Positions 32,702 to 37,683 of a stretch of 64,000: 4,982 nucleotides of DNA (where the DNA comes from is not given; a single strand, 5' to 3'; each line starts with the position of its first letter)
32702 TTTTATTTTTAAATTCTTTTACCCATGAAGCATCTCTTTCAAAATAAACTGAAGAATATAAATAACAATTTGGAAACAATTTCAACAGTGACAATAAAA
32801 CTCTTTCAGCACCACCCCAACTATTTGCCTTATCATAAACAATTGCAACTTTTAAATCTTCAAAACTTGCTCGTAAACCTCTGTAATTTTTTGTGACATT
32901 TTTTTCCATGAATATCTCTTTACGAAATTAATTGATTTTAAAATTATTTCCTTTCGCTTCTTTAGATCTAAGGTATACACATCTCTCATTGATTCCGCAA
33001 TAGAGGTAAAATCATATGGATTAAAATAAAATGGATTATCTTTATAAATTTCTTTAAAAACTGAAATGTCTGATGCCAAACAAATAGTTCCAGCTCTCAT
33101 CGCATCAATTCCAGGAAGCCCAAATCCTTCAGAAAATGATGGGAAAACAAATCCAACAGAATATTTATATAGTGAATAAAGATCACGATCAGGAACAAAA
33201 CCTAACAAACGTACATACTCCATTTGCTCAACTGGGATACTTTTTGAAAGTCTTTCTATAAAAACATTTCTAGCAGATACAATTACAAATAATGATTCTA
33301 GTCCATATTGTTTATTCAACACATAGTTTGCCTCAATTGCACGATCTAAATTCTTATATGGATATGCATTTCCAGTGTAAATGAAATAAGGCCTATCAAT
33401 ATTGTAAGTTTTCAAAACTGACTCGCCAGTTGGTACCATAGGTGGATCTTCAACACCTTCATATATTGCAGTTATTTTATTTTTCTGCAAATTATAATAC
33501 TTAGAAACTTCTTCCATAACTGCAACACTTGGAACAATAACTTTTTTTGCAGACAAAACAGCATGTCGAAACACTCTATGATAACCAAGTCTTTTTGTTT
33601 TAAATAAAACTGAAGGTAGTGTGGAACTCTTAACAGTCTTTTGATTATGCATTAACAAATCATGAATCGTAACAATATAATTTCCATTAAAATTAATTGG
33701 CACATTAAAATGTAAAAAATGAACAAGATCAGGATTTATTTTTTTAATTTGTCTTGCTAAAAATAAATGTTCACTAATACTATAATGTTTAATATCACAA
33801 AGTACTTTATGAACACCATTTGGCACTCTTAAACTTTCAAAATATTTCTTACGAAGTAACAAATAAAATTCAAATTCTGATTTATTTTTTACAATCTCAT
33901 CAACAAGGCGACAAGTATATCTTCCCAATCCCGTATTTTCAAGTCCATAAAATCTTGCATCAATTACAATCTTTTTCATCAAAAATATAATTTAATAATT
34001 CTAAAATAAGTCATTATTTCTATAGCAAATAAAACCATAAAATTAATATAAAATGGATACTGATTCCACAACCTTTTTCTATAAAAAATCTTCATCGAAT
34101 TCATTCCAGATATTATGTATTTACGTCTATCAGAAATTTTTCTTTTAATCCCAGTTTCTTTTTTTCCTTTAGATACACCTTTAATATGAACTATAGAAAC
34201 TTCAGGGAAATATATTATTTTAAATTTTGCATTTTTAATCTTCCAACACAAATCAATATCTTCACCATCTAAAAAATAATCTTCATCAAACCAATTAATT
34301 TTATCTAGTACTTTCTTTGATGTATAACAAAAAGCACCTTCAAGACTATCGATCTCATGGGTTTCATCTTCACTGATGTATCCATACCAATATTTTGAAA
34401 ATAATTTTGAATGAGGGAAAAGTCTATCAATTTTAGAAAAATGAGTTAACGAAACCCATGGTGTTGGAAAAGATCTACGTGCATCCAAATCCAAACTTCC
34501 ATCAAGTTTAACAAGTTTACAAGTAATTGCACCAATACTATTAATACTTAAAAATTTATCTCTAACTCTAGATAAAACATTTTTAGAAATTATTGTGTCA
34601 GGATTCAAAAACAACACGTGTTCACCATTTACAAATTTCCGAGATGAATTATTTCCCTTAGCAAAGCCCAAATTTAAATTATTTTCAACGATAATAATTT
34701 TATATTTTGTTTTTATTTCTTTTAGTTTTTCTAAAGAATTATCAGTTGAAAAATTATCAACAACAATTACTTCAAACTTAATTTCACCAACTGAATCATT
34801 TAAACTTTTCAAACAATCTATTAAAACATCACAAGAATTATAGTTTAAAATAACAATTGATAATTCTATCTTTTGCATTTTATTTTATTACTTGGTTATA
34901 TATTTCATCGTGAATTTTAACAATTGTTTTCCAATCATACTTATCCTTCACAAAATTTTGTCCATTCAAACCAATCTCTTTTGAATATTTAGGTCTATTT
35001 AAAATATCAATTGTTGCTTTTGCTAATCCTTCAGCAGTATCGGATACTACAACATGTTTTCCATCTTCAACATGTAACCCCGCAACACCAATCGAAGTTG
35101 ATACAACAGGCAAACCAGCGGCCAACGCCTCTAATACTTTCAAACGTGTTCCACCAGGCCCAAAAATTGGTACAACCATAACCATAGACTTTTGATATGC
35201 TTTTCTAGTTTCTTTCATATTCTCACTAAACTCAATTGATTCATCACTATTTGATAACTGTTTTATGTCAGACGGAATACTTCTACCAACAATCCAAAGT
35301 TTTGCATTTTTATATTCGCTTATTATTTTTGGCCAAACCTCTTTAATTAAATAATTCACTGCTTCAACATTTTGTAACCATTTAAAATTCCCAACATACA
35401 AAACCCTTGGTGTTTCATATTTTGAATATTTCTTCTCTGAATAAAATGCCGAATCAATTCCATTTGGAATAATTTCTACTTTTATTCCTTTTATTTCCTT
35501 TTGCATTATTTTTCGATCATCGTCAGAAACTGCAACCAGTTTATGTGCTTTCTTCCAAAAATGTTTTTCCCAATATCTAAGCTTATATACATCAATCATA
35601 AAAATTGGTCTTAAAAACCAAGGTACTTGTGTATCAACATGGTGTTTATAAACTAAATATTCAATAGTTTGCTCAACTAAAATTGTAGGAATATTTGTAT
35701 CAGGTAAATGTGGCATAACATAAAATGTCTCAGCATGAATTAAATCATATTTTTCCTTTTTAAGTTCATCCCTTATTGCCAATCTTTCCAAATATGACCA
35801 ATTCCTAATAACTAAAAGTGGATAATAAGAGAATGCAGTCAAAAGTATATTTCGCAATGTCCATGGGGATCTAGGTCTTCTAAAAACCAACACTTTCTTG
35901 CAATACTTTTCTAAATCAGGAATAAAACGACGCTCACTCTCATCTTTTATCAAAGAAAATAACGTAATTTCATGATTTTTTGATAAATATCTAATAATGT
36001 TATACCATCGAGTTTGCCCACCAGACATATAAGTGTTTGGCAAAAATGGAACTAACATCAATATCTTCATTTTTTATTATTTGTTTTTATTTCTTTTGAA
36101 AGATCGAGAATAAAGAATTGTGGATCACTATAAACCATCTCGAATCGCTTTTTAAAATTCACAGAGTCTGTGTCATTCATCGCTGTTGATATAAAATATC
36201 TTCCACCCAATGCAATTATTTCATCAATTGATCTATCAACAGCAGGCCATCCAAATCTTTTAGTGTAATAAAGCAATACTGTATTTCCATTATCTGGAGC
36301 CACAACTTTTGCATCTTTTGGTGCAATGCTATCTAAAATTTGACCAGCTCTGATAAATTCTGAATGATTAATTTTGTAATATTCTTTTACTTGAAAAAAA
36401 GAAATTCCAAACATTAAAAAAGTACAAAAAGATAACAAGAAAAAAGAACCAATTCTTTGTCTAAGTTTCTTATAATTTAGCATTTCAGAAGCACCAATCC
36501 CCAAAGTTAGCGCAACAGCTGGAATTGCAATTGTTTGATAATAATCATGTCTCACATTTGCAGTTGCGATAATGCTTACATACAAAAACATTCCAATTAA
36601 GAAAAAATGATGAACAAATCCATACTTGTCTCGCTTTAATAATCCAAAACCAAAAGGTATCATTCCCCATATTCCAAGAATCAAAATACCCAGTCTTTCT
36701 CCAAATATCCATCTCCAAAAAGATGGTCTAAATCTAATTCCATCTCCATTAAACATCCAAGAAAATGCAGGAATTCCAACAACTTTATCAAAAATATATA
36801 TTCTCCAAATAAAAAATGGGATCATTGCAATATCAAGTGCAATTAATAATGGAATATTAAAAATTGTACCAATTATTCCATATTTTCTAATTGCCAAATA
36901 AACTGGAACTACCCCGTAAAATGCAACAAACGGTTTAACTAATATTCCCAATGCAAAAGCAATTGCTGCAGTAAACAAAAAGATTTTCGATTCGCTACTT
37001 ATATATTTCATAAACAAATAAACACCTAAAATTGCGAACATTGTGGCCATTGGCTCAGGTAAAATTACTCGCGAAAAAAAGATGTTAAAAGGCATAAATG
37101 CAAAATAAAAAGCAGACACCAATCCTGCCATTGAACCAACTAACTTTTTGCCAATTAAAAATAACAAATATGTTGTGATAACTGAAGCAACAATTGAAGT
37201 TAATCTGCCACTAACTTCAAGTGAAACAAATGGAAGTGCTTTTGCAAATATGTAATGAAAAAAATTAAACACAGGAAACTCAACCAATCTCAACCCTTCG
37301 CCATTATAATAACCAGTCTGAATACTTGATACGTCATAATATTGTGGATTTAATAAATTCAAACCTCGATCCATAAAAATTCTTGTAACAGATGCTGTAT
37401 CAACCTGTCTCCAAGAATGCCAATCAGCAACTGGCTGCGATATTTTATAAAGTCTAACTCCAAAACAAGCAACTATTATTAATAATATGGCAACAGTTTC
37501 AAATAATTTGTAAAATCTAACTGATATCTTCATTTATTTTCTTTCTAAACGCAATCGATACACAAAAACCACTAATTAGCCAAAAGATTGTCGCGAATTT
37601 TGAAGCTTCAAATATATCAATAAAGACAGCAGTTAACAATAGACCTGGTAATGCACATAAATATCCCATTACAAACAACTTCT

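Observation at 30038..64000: A roughly 34-kb, almost fully co-directional surface-glycan factory with an atypical mix of Wzx/Wzy and GT-C machinery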

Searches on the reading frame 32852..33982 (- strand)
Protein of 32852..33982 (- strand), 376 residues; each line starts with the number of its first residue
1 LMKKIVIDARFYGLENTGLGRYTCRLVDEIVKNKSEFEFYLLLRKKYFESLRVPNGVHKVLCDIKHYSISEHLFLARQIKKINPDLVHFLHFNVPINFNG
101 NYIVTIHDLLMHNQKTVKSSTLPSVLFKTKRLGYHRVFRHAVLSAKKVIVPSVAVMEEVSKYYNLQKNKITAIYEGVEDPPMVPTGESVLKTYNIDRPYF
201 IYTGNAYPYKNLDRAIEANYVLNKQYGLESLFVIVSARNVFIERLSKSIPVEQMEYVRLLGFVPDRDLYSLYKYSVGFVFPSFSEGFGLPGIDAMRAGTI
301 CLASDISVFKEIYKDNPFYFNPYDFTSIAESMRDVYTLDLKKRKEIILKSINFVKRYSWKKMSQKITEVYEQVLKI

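Call 5: search_protein_families(library=pfam, proteins=[window:32852-33982:-], max_evalue=0.01)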
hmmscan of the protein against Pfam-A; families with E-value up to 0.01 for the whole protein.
window:32852-33982:- (376 aa): 4 families
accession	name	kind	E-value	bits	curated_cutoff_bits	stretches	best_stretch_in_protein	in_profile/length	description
PF00534.26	Glycos_transf_1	-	2.9e-20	72.9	26.4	1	196-347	14-166/172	Glycosyl transferases group 1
PF13692.12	Glyco_trans_1_4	-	5.7e-15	56.3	27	1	198-336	2-140/142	Glycosyl transferases group 1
PF13439.12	Glyco_transf_4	-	1.4e-10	41.9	28.5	1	18-178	3-167/170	Glycosyltransferase Family 4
PF20706.3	GT4-conflict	-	0.00043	19.8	26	1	204-307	204-314/385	Family 4 Glycosyltransferase in conflict systems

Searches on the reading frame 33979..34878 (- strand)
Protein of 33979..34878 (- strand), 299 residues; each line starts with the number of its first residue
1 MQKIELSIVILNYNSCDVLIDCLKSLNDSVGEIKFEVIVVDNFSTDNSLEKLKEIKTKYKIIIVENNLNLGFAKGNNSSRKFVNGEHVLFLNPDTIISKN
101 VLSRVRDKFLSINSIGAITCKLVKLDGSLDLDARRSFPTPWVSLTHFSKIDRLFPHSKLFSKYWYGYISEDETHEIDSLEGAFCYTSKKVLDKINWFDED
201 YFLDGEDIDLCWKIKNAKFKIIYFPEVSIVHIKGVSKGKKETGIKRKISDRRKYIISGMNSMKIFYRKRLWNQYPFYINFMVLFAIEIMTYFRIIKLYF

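Call 5: search_protein_families(library=pfam, proteins=[window:33979-34878:-], max_evalue=0.01)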
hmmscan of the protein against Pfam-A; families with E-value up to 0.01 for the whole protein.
window:33979-34878:- (299 aa): 4 families
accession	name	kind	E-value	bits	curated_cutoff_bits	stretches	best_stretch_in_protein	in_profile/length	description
PF00535.33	Glycos_transf_2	-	2.9e-18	66.8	23.3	1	7-122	1-116/168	Glycosyl transferase family 2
PF13641.12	Glyco_tranf_2_3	-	6.5e-13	49.7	27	1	6-233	3-213/230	Glycosyltransferase like family 2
PF13632.12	Glyco_trans_2_3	-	1e-05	25.9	27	1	87-290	1-184/198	Glycosyl transferase family group 2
PF10111.15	Glyco_tranf_2_2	-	5.4e-05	23.3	27.3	1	33-105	28-102/276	Glycosyltransferase like family 2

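Call 39: search_protein_families(library=ncbifam, proteins=[window:33979-34878:-], max_evalue=0.001)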
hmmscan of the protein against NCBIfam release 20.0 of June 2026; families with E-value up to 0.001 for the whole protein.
window:33979-34878:- (299 aa): 15 families
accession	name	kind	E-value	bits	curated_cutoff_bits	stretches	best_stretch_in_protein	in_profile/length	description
TIGR03937.1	PgaC_IcaA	equivalog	1.4e-15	57.1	422.3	2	5-120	46-161/407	poly-beta-1,6-N-acetyl-D-glucosamine synthase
TIGR03111.1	glyc2_xrt_Gpos1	hypoth_equivalog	1.5e-12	47.1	363.95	1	6-295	51-325/439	TIGR03111 family XrtG-associated glycosyltransferase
NF041875.1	EPS_EpsD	equivalog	2.4e-12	46.9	370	1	6-104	1-99/325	exopolysaccharide biosynthesis glycosyltransferase EpsD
TIGR01556.1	rhamnosyltran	subfamily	1e-11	44.6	200.55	1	21-268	8-239/281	rhamnosyltransferase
NF038299.1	EPS_HpsN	equivalog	1.7e-11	43.7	425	1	6-241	3-230/317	hormogonium polysaccharide biosynthesis glycosyltransferase HpsN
NF038302.1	EPS_HpsE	equivalog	2.4e-11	43.2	300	1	4-119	1-121/307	hormogonium polysaccharide biosynthesis glycosyltransferase HpsE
NF007482.0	PRK10073.1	equivalog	1.5e-10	40.6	423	1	3-104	5-105/334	glycosyltransferase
TIGR03965.1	mycofact_glyco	equivalog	4.4e-10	39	280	2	187-231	237-280/467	mycofactocin biosynthesis glycosyltransferase MftF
TIGR04283.1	glyco_like_mftF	equivalog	6.4e-09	35.7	182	1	6-109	1-97/221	TIGR04283 family arsenosugar biosynthesis glycosyltransferase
TIGR04009.1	wcaE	equivalog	4.1e-07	29.5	369.2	1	6-225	3-223/248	colanic acid biosynthesis glycosyltransferase WcaE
NF047683.1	TeichurnBiosyTuaG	equivalog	1.3e-06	28.3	400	1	3-104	5-106/252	teichuronic acid biosynthesis protein TuaG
TIGR04242.1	nodulat_NodC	equivalog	1.3e-05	24.4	550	1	9-123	53-169/395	chitooligosaccharide synthase NodC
TIGR04195.1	S_glycosyl_SunS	equivalog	7e-05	21.8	350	1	9-137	62-186/421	SunS family peptide S-glycosyltransferase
NF053739.1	GlytfEpsEBac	equivalog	0.00014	21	450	1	6-104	3-102/265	glycosyltransferase EpsE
NF047588.1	GlcsyltransPgfSStrep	equivalog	0.00083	18.6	500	0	5-95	2-96/308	glycosyltransferase PgfS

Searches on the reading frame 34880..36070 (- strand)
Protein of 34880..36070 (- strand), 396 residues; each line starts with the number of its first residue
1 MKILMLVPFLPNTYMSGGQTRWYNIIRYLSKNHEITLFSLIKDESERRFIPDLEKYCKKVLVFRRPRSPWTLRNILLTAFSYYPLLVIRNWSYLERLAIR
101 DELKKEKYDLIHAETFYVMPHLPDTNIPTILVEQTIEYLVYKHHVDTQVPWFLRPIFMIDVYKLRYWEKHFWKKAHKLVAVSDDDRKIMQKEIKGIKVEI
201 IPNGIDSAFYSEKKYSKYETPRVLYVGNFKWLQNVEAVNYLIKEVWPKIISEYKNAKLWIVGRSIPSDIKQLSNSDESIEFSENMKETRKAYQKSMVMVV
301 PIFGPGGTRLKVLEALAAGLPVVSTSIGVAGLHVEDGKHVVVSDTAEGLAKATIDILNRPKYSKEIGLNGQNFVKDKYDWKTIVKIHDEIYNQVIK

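Call 5: search_protein_families(library=pfam, proteins=[window:34880-36070:-], max_evalue=0.01)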
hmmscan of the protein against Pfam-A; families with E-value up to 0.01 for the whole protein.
window:34880-36070:- (396 aa): 5 families
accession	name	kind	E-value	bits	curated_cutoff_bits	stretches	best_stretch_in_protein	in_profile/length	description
PF13692.12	Glyco_trans_1_4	-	3.8e-25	89.2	27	1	221-358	2-141/142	Glycosyl transferases group 1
PF13439.12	Glyco_transf_4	-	2.8e-16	60.4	28.5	1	16-207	2-168/170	Glycosyltransferase Family 4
PF00534.26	Glycos_transf_1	-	2.7e-13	50.3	26.4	1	213-372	8-171/172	Glycosyl transferases group 1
PF13524.12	Glyco_trans_1_2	-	2.3e-06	28.1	25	1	288-383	40-138/144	Glycosyl transferase-like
PF13579.12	Glyco_trans_4_4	-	0.0014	19.5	29.7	1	17-204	2-158/158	Glycosyl transferase 4-like domain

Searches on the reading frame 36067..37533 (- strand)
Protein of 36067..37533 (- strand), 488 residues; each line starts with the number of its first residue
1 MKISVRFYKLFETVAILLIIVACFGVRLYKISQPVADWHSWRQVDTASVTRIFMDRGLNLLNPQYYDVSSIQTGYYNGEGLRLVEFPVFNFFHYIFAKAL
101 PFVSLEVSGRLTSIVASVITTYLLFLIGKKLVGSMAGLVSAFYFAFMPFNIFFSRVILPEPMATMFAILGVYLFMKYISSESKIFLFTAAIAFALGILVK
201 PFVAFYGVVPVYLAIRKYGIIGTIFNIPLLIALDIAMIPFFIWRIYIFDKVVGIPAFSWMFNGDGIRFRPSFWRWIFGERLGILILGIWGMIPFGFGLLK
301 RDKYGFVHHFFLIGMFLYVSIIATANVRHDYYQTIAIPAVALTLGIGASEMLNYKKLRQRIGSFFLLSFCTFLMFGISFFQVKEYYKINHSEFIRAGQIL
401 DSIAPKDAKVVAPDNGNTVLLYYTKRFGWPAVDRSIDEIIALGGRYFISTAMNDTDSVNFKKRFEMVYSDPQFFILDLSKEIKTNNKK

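Call 5: search_protein_families(library=pfam, proteins=[window:36067-37533:-], max_evalue=0.01)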
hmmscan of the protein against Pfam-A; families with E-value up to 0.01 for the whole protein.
window:36067-37533:- (488 aa): 2 families
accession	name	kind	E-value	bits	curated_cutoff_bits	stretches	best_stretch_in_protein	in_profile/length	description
PF13231.12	PMT_2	-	8.1e-12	46.1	26.1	1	87-243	4-160/160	Dolichyl-phosphate-mannose-protein mannosyltransferase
PF02366.24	PMT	-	4.3e-10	40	22.7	1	80-213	56-194/245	Dolichyl-phosphate-mannose-protein mannosyltransferase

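Call 12: search_protein_families(library=ncbifam, proteins=[window:36067-37533:-], max_evalue=1)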
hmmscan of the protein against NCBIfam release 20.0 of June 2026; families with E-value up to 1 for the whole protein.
window:36067-37533:- (488 aa): 1 family
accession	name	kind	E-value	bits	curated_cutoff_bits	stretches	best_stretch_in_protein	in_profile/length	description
TIGR03663.1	TIGR03663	subfamily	1.6e-07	30.7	126.25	1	105-202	69-165/435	flippase activity-associated protein Agl23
